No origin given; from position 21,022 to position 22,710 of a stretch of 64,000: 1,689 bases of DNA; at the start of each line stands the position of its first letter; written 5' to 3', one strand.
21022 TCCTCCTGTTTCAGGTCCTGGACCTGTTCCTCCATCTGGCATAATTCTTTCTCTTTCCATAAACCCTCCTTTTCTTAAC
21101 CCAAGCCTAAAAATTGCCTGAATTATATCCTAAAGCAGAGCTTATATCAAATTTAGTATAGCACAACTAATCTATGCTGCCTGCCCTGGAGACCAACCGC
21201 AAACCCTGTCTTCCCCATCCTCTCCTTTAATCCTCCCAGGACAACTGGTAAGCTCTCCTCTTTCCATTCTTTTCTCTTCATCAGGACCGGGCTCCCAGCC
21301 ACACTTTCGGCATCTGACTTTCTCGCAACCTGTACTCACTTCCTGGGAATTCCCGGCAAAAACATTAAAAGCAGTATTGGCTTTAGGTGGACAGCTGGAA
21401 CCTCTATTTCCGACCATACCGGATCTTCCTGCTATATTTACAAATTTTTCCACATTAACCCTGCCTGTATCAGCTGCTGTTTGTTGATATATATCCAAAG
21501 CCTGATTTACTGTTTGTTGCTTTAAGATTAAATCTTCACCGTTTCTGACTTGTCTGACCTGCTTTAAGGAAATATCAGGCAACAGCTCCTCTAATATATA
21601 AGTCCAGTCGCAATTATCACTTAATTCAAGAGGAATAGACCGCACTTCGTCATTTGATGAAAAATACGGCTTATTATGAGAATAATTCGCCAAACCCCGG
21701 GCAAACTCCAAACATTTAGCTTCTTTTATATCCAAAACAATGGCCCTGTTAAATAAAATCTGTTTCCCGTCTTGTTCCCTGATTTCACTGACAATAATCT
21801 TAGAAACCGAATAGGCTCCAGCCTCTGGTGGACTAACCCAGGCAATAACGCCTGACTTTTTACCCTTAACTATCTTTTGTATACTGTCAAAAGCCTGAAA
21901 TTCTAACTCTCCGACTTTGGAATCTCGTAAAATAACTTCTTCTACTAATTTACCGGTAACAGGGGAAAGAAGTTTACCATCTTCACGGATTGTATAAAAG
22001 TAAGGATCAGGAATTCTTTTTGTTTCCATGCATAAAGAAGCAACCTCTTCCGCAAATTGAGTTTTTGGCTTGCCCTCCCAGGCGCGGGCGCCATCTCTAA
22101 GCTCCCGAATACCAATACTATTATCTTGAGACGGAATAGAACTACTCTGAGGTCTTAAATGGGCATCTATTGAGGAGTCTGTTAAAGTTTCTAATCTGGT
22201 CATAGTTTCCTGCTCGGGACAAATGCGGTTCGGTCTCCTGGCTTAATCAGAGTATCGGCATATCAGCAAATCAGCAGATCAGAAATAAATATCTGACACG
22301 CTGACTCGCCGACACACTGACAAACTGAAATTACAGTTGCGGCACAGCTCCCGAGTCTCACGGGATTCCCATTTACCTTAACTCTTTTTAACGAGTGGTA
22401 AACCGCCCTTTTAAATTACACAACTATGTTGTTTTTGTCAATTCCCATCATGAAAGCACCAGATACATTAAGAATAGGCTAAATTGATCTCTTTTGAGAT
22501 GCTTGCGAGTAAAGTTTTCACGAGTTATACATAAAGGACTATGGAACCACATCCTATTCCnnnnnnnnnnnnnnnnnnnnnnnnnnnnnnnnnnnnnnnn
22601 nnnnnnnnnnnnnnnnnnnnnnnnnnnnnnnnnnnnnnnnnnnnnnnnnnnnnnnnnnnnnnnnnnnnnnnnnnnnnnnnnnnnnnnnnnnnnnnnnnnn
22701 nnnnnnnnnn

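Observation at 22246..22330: Long imperfect inverted repeat of 8-bp-periodic ATCAG/CTGAC units; pairing is consistent only with a minus-strand RNA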

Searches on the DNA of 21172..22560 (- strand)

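Call 9: search_rna_families(source=window, start=22100, end=22560, threshold=evalue, max_evalue=1, show_alignments=3)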
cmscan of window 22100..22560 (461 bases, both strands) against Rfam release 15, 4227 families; matches with E-value up to 1: 3.
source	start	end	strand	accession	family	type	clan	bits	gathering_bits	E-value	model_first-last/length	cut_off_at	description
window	22214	22418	-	RF00174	Cobalamin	Cis-reg; riboswitch;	CL00101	51.2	31.5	5.6e-12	1-189/189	no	Cobalamin riboswitch aptamer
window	22243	22324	-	RF03686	mir-9424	Gene; miRNA;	-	37.3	90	1.5e-06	1-68/68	no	mir-9424 microRNA precursor family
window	22243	22324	+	RF03686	mir-9424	Gene; miRNA;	-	22.8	90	0.024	1-68/68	no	mir-9424 microRNA precursor family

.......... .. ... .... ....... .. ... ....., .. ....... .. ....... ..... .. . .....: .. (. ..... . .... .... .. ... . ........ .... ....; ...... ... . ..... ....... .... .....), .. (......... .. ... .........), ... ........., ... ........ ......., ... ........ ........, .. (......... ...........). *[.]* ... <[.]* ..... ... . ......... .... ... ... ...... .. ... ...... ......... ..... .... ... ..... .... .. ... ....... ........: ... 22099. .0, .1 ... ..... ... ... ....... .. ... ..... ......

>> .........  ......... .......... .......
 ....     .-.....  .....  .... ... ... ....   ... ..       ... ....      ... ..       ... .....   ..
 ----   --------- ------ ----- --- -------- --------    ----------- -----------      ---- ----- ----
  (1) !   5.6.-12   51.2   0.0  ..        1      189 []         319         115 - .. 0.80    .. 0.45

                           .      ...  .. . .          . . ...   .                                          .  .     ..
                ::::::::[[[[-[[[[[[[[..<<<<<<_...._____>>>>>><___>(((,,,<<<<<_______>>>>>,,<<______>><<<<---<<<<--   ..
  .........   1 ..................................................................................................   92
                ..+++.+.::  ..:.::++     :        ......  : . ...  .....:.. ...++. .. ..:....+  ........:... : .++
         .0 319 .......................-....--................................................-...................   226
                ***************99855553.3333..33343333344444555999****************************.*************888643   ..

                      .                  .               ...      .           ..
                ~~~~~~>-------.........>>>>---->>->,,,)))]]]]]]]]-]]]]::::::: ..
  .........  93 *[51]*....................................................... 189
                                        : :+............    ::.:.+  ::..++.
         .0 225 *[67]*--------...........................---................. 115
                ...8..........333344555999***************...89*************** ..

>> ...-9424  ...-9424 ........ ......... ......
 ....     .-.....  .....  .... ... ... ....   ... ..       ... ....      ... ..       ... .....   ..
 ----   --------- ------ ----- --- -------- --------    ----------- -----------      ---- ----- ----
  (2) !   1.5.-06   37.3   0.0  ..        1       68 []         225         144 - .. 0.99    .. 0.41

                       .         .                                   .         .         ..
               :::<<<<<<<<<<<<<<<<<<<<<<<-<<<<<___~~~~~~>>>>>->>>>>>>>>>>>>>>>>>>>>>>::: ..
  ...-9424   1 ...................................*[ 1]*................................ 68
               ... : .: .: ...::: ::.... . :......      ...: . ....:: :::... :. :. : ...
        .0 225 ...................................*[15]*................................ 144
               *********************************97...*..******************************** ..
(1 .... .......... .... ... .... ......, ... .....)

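Call 23: search_rna_families(sources=[L001, L002, L003, L004, L005, L006, L007, L008], threshold=evalue, max_evalue=0.1, show_alignments=4)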
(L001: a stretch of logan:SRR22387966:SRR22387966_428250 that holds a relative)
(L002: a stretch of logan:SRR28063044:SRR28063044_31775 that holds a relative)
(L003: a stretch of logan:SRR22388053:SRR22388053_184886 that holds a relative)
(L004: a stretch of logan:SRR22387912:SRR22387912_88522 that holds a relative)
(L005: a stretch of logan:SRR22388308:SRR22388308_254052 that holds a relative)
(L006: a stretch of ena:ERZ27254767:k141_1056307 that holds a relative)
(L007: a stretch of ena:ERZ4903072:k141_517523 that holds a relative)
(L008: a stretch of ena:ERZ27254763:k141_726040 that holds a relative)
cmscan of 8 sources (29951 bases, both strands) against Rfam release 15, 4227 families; matches with E-value up to 0.1: 8.
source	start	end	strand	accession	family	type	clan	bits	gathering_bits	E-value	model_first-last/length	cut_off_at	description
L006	15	149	+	RF00174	Cobalamin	Cis-reg; riboswitch;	CL00101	54.2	31.5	5e-11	1-189/189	no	Cobalamin riboswitch aptamer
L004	2777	2979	+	RF00174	Cobalamin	Cis-reg; riboswitch;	CL00101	51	31.5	4.1e-10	1-189/189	no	Cobalamin riboswitch aptamer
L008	966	1040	+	RF01689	AdoCbl-II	Cis-reg; riboswitch;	CL00101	48.4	36.5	5.7e-09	1-81/81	no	AdoCbl-II (Cobalamin/B12) riboswitch aptamer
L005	868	1085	+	RF00174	Cobalamin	Cis-reg; riboswitch;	CL00101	45.4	31.5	1.6e-08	1-189/189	no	Cobalamin riboswitch aptamer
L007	2887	2961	+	RF01689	AdoCbl-II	Cis-reg; riboswitch;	CL00101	44.6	36.5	8.4e-08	1-81/81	no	AdoCbl-II (Cobalamin/B12) riboswitch aptamer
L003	762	988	+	RF00174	Cobalamin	Cis-reg; riboswitch;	CL00101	40.1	31.5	5.2e-07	1-189/189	no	Cobalamin riboswitch aptamer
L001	88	160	+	RF01689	AdoCbl-II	Cis-reg; riboswitch;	CL00101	38.3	36.5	7.6e-06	1-81/81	no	AdoCbl-II (Cobalamin/B12) riboswitch aptamer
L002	798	976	+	RF00174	Cobalamin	Cis-reg; riboswitch;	CL00101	35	31.5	1.5e-05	1-189/189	no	Cobalamin riboswitch aptamer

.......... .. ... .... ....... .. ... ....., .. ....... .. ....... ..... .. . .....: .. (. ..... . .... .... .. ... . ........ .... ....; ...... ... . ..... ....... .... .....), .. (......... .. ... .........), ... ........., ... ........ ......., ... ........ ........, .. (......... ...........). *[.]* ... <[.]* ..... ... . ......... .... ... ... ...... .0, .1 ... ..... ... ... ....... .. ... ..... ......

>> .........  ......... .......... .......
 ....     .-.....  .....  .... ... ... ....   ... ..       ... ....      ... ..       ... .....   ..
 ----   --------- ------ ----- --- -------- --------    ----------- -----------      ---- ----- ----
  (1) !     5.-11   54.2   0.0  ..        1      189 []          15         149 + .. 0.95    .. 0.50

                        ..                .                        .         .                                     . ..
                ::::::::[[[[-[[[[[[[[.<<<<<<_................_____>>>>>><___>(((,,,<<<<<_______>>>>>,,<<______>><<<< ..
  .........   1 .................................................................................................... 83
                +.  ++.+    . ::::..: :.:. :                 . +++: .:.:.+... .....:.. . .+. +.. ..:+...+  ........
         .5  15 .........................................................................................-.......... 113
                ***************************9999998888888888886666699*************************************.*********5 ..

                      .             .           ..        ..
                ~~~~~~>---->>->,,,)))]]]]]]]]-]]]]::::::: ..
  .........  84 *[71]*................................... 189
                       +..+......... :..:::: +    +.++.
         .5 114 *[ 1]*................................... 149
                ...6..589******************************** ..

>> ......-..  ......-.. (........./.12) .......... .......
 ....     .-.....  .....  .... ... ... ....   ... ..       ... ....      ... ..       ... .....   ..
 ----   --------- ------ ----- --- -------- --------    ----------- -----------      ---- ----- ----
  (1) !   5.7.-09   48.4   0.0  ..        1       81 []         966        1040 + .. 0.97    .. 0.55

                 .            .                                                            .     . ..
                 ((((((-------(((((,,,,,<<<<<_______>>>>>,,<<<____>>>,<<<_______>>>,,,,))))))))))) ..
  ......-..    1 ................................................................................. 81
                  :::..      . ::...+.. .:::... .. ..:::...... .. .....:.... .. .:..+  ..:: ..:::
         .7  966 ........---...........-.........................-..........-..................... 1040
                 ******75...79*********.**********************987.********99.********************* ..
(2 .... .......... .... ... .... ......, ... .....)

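Call 33: search_rna_families(sources=[L009, L010, L011, L012, L013, L014, L015, L016, L017, L018, L019, L020, L021, L022, L023, L024, L025], threshold=gathering)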
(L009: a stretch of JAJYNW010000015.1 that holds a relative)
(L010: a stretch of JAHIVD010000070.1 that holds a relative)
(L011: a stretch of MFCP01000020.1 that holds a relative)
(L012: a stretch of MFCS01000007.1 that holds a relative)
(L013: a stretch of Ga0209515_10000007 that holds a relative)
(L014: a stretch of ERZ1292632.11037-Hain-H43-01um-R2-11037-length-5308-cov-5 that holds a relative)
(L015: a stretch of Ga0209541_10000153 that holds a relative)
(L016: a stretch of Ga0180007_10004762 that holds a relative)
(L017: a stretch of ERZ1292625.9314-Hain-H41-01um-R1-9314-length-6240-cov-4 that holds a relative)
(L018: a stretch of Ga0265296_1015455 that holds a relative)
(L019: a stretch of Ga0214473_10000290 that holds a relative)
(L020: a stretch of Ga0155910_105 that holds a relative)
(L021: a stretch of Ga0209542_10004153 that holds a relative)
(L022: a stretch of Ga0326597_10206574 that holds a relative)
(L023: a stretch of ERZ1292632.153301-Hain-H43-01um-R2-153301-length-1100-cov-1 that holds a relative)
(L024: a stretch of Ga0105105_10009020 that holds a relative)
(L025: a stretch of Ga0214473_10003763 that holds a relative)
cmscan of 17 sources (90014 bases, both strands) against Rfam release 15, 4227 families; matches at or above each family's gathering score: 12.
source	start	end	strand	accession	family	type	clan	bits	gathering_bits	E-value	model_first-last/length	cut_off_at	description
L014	2757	2964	+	RF00174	Cobalamin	Cis-reg; riboswitch;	CL00101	62.9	31.5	4.7e-13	1-189/189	no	Cobalamin riboswitch aptamer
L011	2830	2964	+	RF00174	Cobalamin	Cis-reg; riboswitch;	CL00101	54.2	31.5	1.5e-10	1-189/189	no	Cobalamin riboswitch aptamer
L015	2830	2964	+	RF00174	Cobalamin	Cis-reg; riboswitch;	CL00101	54.2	31.5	1.5e-10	1-189/189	no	Cobalamin riboswitch aptamer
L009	2640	2863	+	RF00174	Cobalamin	Cis-reg; riboswitch;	CL00101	52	31.5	6.2e-10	1-189/189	no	Cobalamin riboswitch aptamer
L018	2764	2891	+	RF00174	Cobalamin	Cis-reg; riboswitch;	CL00101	46.8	31.5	1.9e-08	1-189/189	no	Cobalamin riboswitch aptamer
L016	2898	3026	+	RF00174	Cobalamin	Cis-reg; riboswitch;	CL00101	46.2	31.5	3e-08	1-189/189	no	Cobalamin riboswitch aptamer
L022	848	969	+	RF00174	Cobalamin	Cis-reg; riboswitch;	CL00101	44.3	31.5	9.8e-08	1-189/189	no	Cobalamin riboswitch aptamer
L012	2165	2298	+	RF00174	Cobalamin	Cis-reg; riboswitch;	CL00101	40.5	31.5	1.3e-06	1-189/189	no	Cobalamin riboswitch aptamer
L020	2889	3022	+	RF00174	Cobalamin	Cis-reg; riboswitch;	CL00101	40.5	31.5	1.3e-06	1-189/189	no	Cobalamin riboswitch aptamer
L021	2889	3022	+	RF00174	Cobalamin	Cis-reg; riboswitch;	CL00101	40.5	31.5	1.3e-06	1-189/189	no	Cobalamin riboswitch aptamer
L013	2834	2910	+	RF01689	AdoCbl-II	Cis-reg; riboswitch;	CL00101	39.1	36.5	1.3e-05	1-81/81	no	AdoCbl-II (Cobalamin/B12) riboswitch aptamer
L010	1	104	+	RF00174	Cobalamin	Cis-reg; riboswitch;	CL00101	32.5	31.5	0.00025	21-189/189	5'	Cobalamin riboswitch aptamer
